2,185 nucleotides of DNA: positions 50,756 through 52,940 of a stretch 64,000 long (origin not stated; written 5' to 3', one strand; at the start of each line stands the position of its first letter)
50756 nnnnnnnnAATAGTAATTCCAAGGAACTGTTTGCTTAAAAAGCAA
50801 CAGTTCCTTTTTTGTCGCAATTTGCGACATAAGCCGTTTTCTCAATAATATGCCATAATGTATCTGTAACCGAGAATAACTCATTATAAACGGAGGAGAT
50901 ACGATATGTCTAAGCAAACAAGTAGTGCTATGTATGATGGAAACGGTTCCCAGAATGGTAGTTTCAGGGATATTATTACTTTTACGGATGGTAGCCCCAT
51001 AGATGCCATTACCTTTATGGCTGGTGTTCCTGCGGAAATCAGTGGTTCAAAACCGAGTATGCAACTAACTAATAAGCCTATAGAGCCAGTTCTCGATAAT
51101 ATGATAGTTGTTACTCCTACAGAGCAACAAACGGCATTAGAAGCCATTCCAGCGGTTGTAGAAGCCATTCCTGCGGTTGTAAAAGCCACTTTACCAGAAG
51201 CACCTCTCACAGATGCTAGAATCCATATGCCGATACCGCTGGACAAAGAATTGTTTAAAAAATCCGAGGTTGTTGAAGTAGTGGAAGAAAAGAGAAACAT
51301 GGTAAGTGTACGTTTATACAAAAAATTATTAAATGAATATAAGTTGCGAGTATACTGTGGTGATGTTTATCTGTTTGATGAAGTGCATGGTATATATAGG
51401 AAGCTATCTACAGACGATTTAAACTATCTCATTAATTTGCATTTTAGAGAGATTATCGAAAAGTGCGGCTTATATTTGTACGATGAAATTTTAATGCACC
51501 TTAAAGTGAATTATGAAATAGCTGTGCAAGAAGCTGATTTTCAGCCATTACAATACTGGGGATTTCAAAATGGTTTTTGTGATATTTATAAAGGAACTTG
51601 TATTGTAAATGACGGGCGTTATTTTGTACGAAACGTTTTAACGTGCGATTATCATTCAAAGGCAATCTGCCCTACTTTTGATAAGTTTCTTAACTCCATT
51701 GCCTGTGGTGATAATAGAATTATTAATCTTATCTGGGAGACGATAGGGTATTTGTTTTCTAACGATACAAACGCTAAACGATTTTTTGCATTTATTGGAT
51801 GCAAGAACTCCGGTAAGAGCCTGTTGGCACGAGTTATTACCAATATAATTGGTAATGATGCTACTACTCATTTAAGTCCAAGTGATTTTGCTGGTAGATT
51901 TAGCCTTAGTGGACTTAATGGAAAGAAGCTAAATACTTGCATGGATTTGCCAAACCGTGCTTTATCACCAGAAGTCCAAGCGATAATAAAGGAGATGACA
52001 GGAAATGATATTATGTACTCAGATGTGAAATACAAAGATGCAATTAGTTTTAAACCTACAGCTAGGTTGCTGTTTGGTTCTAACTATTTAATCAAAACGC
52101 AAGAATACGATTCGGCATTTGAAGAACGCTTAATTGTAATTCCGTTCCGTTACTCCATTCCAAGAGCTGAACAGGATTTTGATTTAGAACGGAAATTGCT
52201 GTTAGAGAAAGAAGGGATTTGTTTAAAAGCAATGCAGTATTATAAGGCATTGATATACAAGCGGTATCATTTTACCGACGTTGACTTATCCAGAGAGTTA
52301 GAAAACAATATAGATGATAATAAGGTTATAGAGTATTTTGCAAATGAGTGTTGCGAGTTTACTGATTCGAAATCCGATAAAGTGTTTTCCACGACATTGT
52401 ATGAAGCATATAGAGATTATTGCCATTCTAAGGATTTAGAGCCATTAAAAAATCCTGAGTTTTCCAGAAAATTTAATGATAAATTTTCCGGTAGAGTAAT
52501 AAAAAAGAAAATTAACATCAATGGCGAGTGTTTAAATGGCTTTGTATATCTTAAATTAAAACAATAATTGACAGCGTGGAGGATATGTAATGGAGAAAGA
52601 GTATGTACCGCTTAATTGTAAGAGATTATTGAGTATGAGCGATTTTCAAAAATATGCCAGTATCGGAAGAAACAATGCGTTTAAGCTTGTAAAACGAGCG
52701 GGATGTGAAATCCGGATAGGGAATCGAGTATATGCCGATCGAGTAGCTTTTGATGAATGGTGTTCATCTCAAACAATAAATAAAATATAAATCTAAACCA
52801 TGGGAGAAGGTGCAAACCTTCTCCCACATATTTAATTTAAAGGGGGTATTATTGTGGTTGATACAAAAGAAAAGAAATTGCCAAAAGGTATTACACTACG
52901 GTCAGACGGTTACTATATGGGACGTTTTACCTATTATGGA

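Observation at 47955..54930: Compact (~6.9 kb) AT-rich integrated element with integrase, excisionase-like gene, P4/D5 primase and two XRE regulators but no structural or packaging genes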

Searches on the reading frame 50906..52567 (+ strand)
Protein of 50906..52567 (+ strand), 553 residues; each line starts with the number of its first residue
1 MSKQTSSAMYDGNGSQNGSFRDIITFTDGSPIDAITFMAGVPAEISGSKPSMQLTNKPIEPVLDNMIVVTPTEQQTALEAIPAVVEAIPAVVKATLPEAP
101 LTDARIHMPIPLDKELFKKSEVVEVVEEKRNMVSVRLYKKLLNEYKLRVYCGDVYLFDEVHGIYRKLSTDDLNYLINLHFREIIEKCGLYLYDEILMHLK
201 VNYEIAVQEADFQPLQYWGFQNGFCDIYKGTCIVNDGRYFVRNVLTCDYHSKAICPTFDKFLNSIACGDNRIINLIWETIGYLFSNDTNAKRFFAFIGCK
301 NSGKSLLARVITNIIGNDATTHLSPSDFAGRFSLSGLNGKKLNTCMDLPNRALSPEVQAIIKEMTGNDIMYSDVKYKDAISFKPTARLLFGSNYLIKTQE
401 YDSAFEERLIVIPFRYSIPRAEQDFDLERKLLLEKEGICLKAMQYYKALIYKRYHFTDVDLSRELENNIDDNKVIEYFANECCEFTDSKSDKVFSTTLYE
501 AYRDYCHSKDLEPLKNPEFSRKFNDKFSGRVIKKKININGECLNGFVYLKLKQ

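Call 4: search_protein_families(library=pfam, proteins=[window:50906-52567:+], max_evalue=0.01)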
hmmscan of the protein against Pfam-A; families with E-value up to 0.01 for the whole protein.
window:50906-52567:+ (553 aa): 5 families
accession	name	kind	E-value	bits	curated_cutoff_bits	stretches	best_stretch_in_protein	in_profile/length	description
PF19263.5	DUF5906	-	1.5e-14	55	27.6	1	296-396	1-106/114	Family of unknown function (DUF5906)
PF03288.22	Pox_D5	-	1e-07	32.8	21.4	1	472-539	4-68/86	Poxvirus D5 protein-like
PF08706.16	D5_N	-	0.00082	20.1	22.4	1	216-265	94-143/145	D5 N terminal like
PF00519.23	PPV_E1_C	-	0.0024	17.5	26.5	1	287-421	115-244/289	Papillomavirus helicase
PF09079.17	Cdc6_C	-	0.0085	16.5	25.1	0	485-525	21-61/96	CDC6, C terminal winged helix domain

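Call 5: search_protein_families(library=phrogs, proteins=[window:50906-52567:+], max_evalue=0.01)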
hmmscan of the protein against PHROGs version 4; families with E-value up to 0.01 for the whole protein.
window:50906-52567:+ (553 aa): 11 families
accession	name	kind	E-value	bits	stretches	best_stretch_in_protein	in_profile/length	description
phrog_864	-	DNA, RNA and nucleotide metabolism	3.2e-62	212.3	1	135-541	212-615/1064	DNA primase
phrog_1829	-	DNA, RNA and nucleotide metabolism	4.4e-55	188.1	1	217-536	430-740/772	DNA primase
phrog_6088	-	DNA, RNA and nucleotide metabolism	2.1e-50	172.9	1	206-546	422-761/772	DNA primase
phrog_1156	-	DNA, RNA and nucleotide metabolism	7.1e-42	144.9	1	216-534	482-813/855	DNA primase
phrog_2478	-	DNA, RNA and nucleotide metabolism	1.3e-30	107.2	1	205-533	497-828/854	DNA polymerase/primase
phrog_7601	-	unknown function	2.5e-28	100.3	1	273-538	2-265/289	-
phrog_16213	-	DNA, RNA and nucleotide metabolism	4.2e-19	69.3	1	221-496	319-597/732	DNA primase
phrog_1883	-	DNA, RNA and nucleotide metabolism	1.1e-17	64.6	1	258-509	458-712/756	DNA helicase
phrog_16950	-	DNA, RNA and nucleotide metabolism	3.4e-13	49.4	1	219-523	483-806/843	DNA primase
phrog_4210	-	DNA, RNA and nucleotide metabolism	1.8e-07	30.4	1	255-527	141-407/1304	DNA polymerase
phrog_12939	-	DNA, RNA and nucleotide metabolism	6e-06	27.2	1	256-372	178-294/368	DNA primase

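Call 8: search_protein_families(library=padloc, proteins=[window:50906-52567:+], max_evalue=0.01)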
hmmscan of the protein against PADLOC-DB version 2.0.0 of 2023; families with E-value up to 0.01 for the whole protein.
window:50906-52567:+ (553 aa): 0 families

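Call 9: search_protein_families(library=ncbifam, proteins=[window:50906-52567:+], max_evalue=0.01)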
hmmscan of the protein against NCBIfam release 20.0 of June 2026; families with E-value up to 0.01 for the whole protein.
window:50906-52567:+ (553 aa): 3 families
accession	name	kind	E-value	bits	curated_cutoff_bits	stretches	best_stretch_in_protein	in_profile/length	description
TIGR01613.1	primase_Cterm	subfamily_domain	2.7e-46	157.9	108.7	1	221-517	6-302/304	phage/plasmid primase, P4 family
NF011296.0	PRK14709.1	subfamily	2.1e-23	82.7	613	1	242-545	156-456/469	hypothetical protein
NF005477.0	PRK07078.1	subfamily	1.7e-21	76.1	1014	1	223-510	425-710/759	hypothetical protein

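Call 52: find_related_loci(query=window:50906-52567:+, collection=viral_contigs, flank=8000)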
Query window:50906-52567:+ (553 aa) in viral_contigs; peptide patterns used: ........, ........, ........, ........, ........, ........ (x = any residue, [..] = any of these).
4 stretches matched a pattern, but none encodes a relative of the query by tblastn (E <= 1e-3).

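Call 53: find_homologous_proteins(query=window:50906-52567:+, max_evalue=1e-30)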
Query window:50906-52567:+ (553 aa): 40 proteins with E <= 1e-30 among 8000 candidates.
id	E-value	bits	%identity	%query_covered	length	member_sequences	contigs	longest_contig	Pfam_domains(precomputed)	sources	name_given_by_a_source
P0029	0.0e+0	1270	100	100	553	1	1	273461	PF19263.6,PF03288.23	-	-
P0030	3.3e-171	589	56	88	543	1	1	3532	PF19263.6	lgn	-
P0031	2.2e-169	583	57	83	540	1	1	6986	PF19263.6,PF03288.23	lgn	-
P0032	1.6e-167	577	50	97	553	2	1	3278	PF19263.6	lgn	-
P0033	6.2e-158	545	51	90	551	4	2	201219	PF19263.6,PF00519.24,PF08706.17,PF03288.23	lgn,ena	-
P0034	2.2e-156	540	50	94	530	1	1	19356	PF19263.6,PF03288.23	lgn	-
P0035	1.9e-153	530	47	96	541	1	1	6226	PF19263.6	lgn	-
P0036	1.6e-147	511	51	83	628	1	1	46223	PF19263.6,PF03288.23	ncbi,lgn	ncbi:phage/plasmid primase, P4 family [Lachnospiraceae bacterium 54-53]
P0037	4.5e-145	502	48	88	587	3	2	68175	PF02257.22,PF19263.6,PF03288.23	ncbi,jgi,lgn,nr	ncbi:MAG: DUF5906 domain-containing protein [Hungatella sp.]|jgi:putative DNA primase/helicase|nr:DU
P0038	8.1e-145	502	50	86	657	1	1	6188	PF19263.6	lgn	-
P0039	1.3e-139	484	47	86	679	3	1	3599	PF19263.6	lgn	-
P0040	2.8e-138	480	49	83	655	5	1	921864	PF19263.6,PF03288.23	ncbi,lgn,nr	ncbi:MAG: hypothetical protein F8N38_10305 [Hungatella sp.]|nr:hypothetical protein [Hungatella sp.]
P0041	2.4e-126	441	46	89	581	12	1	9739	PF19263.6,PF08706.17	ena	-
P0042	3.1e-125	437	45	89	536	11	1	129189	PF19263.6,PF08706.17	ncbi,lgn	-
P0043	6.2e-125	436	43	91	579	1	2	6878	PF19263.6,PF08706.17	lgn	-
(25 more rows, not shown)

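Call 54: find_encoding_contigs(protein=P0031, flank=10000, max_places=3)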
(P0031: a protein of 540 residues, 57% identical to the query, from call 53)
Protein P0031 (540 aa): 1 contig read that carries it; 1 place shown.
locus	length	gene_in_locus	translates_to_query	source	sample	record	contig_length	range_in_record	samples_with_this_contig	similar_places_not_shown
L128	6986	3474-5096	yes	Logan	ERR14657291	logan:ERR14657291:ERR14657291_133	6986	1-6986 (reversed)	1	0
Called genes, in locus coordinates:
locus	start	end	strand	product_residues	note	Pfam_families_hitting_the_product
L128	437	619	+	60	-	-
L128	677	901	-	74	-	PF12844:HTH_19, PF13560:HTH_31 (weak), PF01381:HTH_3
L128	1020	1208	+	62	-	-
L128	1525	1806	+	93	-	-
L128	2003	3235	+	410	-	-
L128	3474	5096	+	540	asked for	PF19263:DUF5906, PF03288:Pox_D5 (faint)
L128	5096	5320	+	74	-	-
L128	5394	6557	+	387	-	PF14659:Phage_int_SAM_3, PF00589:Phage_integrase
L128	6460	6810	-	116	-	-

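Call 55: find_encoding_contigs(protein=P0043, flank=10000, max_places=3)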
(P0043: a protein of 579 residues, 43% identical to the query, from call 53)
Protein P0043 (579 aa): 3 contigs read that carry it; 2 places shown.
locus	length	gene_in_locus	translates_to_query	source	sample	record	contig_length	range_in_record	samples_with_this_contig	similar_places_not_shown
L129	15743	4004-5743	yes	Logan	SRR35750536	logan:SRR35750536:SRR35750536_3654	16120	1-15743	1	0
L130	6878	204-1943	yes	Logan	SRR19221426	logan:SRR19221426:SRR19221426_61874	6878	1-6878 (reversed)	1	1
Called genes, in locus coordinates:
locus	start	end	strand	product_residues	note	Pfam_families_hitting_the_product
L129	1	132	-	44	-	?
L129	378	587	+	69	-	-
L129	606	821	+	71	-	-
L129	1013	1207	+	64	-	-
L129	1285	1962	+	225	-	PF01473:Choline_bind_1 (faint), PF19127:Choline_bind_3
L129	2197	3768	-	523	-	-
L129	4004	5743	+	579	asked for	PF08706:D5_N (weak), PF19263:DUF5906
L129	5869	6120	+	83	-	PF09035:Tn916-Xis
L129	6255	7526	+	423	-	PF02920:Integrase_DNA, PF14659:Phage_int_SAM_3, PF22022:Phage_int_M (weak), PF00589:Phage_integrase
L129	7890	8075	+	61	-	-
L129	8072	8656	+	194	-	-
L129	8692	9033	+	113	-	PF01909:NTP_transf_2, PF18765:Polbeta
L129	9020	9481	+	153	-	PF05168:HEPN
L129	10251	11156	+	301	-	-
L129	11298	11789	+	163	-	-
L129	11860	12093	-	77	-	-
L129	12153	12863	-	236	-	-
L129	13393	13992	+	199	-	PF01381:HTH_3 (weak)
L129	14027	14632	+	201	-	PF01381:HTH_3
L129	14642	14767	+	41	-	-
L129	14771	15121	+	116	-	PF14088:DUF4268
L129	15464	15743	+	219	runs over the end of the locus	?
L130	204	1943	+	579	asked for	PF08706:D5_N (weak), PF19263:DUF5906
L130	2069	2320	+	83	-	PF09035:Tn916-Xis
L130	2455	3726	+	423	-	PF02920:Integrase_DNA, PF14659:Phage_int_SAM_3, PF22022:Phage_int_M (weak), PF00589:Phage_integrase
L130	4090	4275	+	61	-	-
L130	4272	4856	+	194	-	-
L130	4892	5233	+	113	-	PF01909:NTP_transf_2, PF18765:Polbeta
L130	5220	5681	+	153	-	PF05168:HEPN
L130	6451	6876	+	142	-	?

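Call 56: find_encoding_contigs(protein=P0035, flank=10000, max_places=3)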
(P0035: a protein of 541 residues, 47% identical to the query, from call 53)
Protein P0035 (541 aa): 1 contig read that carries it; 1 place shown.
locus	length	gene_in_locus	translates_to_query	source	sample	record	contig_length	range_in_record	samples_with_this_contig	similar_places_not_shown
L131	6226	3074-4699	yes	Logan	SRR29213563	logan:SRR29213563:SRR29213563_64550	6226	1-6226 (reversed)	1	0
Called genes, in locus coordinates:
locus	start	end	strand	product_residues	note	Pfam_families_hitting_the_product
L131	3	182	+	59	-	?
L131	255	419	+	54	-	PF27659:CHP02642 (weak)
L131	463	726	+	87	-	-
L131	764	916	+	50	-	-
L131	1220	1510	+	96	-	-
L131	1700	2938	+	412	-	-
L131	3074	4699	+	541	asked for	PF19263:DUF5906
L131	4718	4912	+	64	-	-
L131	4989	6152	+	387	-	PF14659:Phage_int_SAM_3, PF00589:Phage_integrase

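Call 57: find_encoding_contigs(protein=P0038, flank=10000, max_places=3)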
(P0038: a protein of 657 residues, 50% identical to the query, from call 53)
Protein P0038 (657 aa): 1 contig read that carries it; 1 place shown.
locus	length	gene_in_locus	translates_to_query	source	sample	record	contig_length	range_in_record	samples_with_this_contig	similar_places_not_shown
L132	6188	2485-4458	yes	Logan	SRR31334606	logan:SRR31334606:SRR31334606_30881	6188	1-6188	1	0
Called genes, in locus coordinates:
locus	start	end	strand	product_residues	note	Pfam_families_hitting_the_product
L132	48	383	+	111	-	PF01381:HTH_3, PF13443:HTH_26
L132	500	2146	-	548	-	-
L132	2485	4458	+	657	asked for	PF19263:DUF5906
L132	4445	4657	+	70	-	-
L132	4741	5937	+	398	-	PF00589:Phage_integrase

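Call 81: search_protein_families(library=phrogs, proteins=[L128:437-619:+, L128:1020-1208:+, L128:1525-1806:+, L131:255-419:+, L131:463-726:+, L131:764-916:+, L131:1220-1510:+], max_evalue=0.01)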
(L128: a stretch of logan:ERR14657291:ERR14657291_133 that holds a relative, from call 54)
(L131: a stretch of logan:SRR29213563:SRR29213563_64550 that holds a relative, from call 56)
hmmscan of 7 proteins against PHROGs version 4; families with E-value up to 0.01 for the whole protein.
L128:437-619:+ (60 aa): 0 families

L128:1020-1208:+ (62 aa): 0 families

L128:1525-1806:+ (93 aa): 2 families
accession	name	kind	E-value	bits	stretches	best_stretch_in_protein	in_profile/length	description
phrog_28204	-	unknown function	0.0048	18.2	1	18-88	22-95/95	-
phrog_15691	-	unknown function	0.0063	17.7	0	21-56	14-49/57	-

L131:255-419:+ (54 aa): 4 families
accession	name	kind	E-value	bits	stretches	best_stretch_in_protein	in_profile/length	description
phrog_17382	-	unknown function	0.00037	21.1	1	25-52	183-210/273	-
phrog_9961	-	unknown function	0.0012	20.5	1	25-54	8-40/99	-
phrog_18649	-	unknown function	0.008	17.1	0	8-34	25-55/68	-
phrog_11137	-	unknown function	0.0096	16.8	0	22-53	2-30/54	-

L131:463-726:+ (87 aa): 0 families

L131:764-916:+ (50 aa): 0 families

L131:1220-1510:+ (96 aa): 0 families

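Call 82: search_protein_families(library=pfam, proteins=[L128:437-619:+, L128:1020-1208:+, L128:1525-1806:+, L131:255-419:+, L131:463-726:+, L131:764-916:+, L131:1220-1510:+], max_evalue=0.01)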
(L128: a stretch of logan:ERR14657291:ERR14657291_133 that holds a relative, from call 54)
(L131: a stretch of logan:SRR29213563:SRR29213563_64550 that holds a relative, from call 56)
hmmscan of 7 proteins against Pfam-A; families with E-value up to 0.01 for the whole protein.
L128:437-619:+ (60 aa): 0 families

L128:1020-1208:+ (62 aa): 0 families

L128:1525-1806:+ (93 aa): 0 families

L131:255-419:+ (54 aa): 1 family
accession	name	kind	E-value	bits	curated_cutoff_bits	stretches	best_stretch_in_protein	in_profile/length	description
PF00684.25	DnaJ_CXXCXGXG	-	0.0078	16.9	32.7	0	27-52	1-27/65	DnaJ central domain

L131:463-726:+ (87 aa): 0 families

L131:764-916:+ (50 aa): 0 families

L131:1220-1510:+ (96 aa): 1 family
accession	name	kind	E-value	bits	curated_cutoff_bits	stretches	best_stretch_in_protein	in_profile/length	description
PF20648.2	DUF6809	-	0.00094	20.4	27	1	26-82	26-82/85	Family of unknown function (DUF6809)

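Call 83: find_related_loci(query=A5, collection=viral_contigs, flank=10000)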
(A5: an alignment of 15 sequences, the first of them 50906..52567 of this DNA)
Query A5 (553 aa) in viral_contigs; peptide patterns used: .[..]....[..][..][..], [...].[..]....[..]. (x = any residue, [..] = any of these).
116 stretches matched a pattern; 1 encode a relative of the query (tblastn E <= 1e-3); 1 distinct loci.
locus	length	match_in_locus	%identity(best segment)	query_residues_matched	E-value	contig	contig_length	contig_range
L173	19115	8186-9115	25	222-527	7e-27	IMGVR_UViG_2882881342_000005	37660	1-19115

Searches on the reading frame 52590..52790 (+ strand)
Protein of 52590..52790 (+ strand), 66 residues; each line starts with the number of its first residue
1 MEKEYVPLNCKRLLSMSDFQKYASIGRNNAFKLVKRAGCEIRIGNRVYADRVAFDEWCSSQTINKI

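Call 4: search_protein_families(library=pfam, proteins=[window:52590-52790:+], max_evalue=0.01)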
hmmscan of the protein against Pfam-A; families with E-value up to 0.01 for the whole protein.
window:52590-52790:+ (66 aa): 1 family
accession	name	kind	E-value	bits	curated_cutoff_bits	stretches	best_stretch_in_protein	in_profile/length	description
PF20063.5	DUF6462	-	0.0058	17.3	27.1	1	13-57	3-47/51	Family of unknown function (DUF6462)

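Call 5: search_protein_families(library=phrogs, proteins=[window:52590-52790:+], max_evalue=0.01)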
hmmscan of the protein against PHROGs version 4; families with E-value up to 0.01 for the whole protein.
window:52590-52790:+ (66 aa): 1 family
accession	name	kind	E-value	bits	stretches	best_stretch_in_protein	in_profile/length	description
phrog_7338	-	unknown function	0.0061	17.8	1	11-62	28-81/87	-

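Call 8: search_protein_families(library=padloc, proteins=[window:52590-52790:+], max_evalue=0.01)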
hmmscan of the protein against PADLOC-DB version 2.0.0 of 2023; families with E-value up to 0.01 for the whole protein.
window:52590-52790:+ (66 aa): 0 families

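Call 9: search_protein_families(library=ncbifam, proteins=[window:52590-52790:+], max_evalue=0.01)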
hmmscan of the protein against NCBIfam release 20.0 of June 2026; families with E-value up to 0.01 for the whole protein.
window:52590-52790:+ (66 aa): 0 families

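Call 70: search_solved_structures(query=A4, max_evalue=10)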
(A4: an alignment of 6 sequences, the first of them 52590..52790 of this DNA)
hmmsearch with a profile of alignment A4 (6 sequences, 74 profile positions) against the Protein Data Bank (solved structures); distinct sequences matched with E-value up to 10: 5.
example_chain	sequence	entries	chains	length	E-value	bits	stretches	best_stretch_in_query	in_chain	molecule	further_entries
1y6u_A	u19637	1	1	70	0.0061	20.3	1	7-65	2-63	Excisionase from transposon Tn916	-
9fy1_m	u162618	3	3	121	0.13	16.1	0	32-47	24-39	Small ribosomal subunit protein uS13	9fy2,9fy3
6htq_m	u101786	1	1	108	0.14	16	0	32-47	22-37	30S ribosomal protein S13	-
5njt_M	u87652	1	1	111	0.15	15.9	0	32-47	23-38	30S ribosomal protein S13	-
3j9w_AM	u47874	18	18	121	0.17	15.6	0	32-47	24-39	30S ribosomal protein uS13 | 30S ribosomal protein S13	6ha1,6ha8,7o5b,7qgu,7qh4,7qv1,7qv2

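Call 71: search_protein_families(library=pfam, alignment_id=A4, max_evalue=1)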
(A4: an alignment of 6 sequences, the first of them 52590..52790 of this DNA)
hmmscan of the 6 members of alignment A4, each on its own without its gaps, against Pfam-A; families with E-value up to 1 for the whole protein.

A. member 1, window:52590-52790:+ (66 aa): 2 families
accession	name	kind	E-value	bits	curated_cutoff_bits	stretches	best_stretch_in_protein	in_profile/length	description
PF20063.5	DUF6462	-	0.0058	17.3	27.1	1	13-57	3-47/51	Family of unknown function (DUF6462)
PF09035.16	Tn916-Xis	-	0.21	12.3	22.9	1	5-61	7-66/69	Excisionase from transposon Tn916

B. families by the number of members that match (of 6 scanned): 5 families
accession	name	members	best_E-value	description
PF09035.16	Tn916-Xis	4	0.00023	Excisionase from transposon Tn916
PF20063.5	DUF6462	4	0.0058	Family of unknown function (DUF6462)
PF12728.13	HTH_17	3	0.00038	Helix-turn-helix domain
PF01400.30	Astacin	1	0.044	Astacin (Peptidase family M12A)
PF21248.3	SoFic-like_C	1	0.052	Protein adenylyltransferase SoFic-like, C-terminal domain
